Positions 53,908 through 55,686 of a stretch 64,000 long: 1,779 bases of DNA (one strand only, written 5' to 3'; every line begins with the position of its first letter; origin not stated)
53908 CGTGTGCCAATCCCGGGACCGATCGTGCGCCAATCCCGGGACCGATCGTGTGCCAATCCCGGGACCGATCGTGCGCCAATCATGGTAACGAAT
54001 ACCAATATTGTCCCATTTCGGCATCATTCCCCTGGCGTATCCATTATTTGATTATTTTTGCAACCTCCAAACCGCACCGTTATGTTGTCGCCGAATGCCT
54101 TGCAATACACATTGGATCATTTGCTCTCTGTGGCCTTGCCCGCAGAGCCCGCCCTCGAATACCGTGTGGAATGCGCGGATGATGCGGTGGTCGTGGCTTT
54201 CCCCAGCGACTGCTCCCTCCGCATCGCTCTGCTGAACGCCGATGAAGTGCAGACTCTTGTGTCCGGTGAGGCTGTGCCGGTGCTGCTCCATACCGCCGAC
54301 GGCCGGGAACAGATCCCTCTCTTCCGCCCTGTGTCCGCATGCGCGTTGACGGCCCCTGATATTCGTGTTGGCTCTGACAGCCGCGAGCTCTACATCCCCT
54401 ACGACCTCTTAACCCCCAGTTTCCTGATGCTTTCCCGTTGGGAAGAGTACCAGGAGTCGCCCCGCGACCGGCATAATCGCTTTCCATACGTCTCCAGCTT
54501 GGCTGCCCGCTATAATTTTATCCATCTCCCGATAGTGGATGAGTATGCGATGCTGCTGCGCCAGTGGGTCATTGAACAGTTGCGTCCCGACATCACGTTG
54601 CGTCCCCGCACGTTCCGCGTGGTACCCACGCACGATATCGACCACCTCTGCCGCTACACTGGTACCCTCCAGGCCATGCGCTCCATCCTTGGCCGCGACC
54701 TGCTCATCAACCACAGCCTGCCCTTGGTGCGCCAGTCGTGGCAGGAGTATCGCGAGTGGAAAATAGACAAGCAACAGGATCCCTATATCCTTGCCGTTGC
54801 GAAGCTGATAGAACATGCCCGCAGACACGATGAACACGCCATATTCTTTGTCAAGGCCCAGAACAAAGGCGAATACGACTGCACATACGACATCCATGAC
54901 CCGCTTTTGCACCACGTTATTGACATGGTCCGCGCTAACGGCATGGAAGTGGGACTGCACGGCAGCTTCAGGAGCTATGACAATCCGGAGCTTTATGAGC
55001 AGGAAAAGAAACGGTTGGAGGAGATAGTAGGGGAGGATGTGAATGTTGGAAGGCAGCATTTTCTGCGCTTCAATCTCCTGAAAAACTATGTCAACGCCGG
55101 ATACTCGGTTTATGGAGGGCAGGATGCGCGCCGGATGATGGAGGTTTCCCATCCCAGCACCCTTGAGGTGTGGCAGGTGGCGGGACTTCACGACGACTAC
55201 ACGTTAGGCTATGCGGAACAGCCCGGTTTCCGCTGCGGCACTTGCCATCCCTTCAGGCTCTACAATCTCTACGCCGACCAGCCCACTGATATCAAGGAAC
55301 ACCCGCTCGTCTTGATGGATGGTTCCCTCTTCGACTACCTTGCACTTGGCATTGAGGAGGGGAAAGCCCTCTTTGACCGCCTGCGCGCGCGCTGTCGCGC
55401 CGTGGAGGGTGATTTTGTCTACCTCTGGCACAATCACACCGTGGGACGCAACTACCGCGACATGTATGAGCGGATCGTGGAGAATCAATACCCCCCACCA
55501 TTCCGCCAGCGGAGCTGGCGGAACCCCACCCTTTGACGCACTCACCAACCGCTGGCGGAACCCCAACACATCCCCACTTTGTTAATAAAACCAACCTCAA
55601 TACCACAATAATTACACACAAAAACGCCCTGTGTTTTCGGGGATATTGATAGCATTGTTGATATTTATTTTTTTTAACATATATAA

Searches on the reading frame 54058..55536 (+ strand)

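Call 57: search_protein_families(library=pfam, proteins=[window:54058-55536:+], max_evalue=0.0001)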
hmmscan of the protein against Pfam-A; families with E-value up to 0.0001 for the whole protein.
window:54058-55536:+ (492 aa): 1 family
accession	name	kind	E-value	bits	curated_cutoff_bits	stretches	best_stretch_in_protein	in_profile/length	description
PF23019.1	DUF7033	-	1.2e-26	93.3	27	1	113-201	1-88/90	Family of unknown function (DUF7033)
